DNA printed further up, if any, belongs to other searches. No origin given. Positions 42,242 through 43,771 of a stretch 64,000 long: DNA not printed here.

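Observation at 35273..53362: Co-oriented cluster: giant AglB - anchored subtilisin - beta-helix surface protein - wHTH/STAND/TPR regulator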

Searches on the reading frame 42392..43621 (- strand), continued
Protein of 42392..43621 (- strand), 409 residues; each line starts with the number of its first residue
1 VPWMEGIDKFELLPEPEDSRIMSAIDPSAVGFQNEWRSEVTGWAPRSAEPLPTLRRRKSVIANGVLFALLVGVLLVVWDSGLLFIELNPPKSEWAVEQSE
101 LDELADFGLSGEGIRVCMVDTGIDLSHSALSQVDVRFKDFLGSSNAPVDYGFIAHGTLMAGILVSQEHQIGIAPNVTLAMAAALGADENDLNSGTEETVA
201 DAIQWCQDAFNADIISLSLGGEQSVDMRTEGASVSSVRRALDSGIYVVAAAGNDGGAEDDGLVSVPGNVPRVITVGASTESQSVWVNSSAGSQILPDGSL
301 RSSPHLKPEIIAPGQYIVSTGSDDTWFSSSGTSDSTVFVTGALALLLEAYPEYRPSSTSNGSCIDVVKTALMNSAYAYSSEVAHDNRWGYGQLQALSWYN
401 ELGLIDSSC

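Call 33: find_encoding_contigs(protein=P0141, flank=10000, max_places=1)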
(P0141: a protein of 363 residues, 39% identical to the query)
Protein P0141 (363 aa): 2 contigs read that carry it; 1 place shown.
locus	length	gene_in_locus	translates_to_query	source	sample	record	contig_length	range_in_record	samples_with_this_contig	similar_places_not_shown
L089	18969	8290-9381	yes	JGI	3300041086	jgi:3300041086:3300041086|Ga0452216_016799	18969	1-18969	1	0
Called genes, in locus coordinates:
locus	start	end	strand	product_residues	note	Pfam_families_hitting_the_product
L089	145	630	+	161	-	-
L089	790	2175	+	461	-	PF13367:PrsW-protease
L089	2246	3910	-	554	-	PF00037:Fer4, PF00004:AAA (faint), PF00005:ABC_tran, PF13304:AAA_21 (faint), PF02463:SMC_N (weak), PF00005:ABC_tran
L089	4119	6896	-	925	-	-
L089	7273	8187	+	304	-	PF25133:TYW2_N_2, PF02475:TRM5-TYW2_MTfase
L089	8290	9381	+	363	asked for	PF00082:Peptidase_S8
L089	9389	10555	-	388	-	-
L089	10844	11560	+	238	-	PF10584:Proteasome_A_N, PF00227:Proteasome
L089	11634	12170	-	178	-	PF01170:UPF0020 (faint), PF05175:MTS, PF06325:PrmA, PF13649:Methyltransf_25, PF13847:Methyltransf_31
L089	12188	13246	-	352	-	PF01866:Diphthamide_syn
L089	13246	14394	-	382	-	PF00282:Pyridoxal_deC, PF00155:Aminotran_1_2, PF01041:DegT_DnrJ_EryC1 (weak), PF00266:Aminotran_5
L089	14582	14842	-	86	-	-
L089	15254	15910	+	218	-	-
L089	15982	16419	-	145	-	-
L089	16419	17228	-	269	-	PF02749:QRPTase_N, PF01729:QRPTase_C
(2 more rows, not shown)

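Call 34: find_encoding_contigs(protein=P0396, flank=10000, max_places=1)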
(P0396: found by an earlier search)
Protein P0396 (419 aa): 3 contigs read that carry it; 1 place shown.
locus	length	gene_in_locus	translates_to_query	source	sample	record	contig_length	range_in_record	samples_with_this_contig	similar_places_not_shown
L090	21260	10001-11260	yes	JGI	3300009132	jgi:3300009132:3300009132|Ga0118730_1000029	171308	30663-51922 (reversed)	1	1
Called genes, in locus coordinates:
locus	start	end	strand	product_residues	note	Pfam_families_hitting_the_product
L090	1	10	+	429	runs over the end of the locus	PF02844:GARS_N, PF01071:GARS_A, PF02655:ATP-grasp_3, PF02786:CPSase_L_D2 (faint), PF02222:ATP-grasp (weak), PF07478:Dala_Dala_lig_C (weak), PF02843:GARS_C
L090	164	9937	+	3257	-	PF02516:STT3, PF13620:CarboxypepD_reg (faint)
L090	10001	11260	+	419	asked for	PF00082:Peptidase_S8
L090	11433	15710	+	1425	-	PF17957:Big_7 (weak)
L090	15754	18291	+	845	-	PF07721:TPR_4 (faint), PF13174:TPR_6 (faint), PF13176:TPR_7 (faint), PF13191:AAA_16, PF13428:TPR_14 (faint), PF13424:TPR_12, PF17874:TPR_MalT (weak), PF13424:TPR_12, +7 more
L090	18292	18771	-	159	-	-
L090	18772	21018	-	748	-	-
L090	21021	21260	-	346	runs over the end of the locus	-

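Call 35: find_encoding_contigs(protein=P0418, flank=10000, max_places=1)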
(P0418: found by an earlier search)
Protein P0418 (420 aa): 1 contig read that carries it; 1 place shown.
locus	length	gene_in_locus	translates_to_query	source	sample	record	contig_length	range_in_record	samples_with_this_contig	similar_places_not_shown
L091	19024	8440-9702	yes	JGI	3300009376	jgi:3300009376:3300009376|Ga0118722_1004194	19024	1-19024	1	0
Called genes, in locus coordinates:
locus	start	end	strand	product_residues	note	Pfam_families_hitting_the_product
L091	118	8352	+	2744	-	PF02516:STT3, PF13231:PMT_2 (weak), PF13620:CarboxypepD_reg (faint)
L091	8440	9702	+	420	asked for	PF00082:Peptidase_S8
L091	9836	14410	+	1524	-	PF17957:Big_7 (faint)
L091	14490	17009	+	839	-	PF13191:AAA_16, PF13401:AAA_22 (faint), PF07719:TPR_2 (faint), PF13176:TPR_7 (faint), PF13424:TPR_12, PF14938:SNAP (weak), PF17874:TPR_MalT, PF13424:TPR_12 (weak), +5 more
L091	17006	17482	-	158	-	-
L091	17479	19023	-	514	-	?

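Call 55: search_solved_structures(query=window:42392-43621:-, max_evalue=1e-10)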
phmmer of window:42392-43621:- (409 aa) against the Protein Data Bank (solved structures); distinct sequences matched with E-value up to 1e-10: 73 (the best 60 are shown).
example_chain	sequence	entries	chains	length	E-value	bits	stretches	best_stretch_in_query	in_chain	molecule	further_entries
9ues_B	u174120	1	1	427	6.1e-22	81.7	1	104-394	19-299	Subtilisin-like serine protease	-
3afg_A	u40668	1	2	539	7e-22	81.5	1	103-394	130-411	Subtilisin-like serine protease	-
1s01_A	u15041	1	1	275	4.7e-21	78.8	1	95-376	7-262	Subtilisin BPN'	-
1suc_A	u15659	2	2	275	5.7e-21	78.5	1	95-376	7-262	SUBTILISIN BPN' CRB-S3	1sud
7xr8_A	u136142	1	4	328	6.2e-21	78.4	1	100-349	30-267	Major intracellular serine protease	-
1sbi_A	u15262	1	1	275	1.2e-20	77.5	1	95-376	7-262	SUBTILISIN 8397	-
1sbh_A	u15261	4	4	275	1.6e-20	77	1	95-374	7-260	SUBTILISIN 8397+1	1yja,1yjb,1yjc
8h7o_A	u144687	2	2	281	2.2e-20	76.6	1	95-376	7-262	Subtilisin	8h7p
1aqn_A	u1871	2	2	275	2.5e-20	76.4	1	95-376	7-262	SUBTILISIN 8324 | SUBTILISIN BPN'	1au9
1dui_A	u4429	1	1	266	3.5e-20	75.9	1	95-376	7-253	PROTEIN (SUBTILISIN BPN')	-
1ak9_A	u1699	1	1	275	4e-20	75.7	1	95-376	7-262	SUBTILISIN 8321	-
1sbn_E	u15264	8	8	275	4.5e-20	75.5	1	95-376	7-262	SUBTILISIN NOVO BPN' | SUBTILISIN BPN'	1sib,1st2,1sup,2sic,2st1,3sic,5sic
1lw6_E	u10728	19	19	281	4.8e-20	75.4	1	95-376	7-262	SUBTILISIN BPN' | Subtilisin BPN' precursor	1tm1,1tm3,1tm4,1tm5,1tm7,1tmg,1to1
1s02_A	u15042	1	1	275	5e-20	75.4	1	95-376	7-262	SUBTILISIN BPN'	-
1sua_A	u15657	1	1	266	6e-20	75.1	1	95-376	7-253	SUBTILISIN BPN'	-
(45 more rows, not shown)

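Call 62: search_protein_families(library=padloc, proteins=[window:42392-43621:-], max_evalue=0.001)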
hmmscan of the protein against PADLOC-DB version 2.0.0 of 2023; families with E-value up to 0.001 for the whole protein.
window:42392-43621:- (409 aa): 2 families
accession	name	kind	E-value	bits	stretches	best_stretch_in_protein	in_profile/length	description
PDLC03014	subtilase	-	2e-24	84.8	1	105-391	166-389/391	-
PDLC02198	IetS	-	1.4e-05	21.2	1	112-259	252-404/795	-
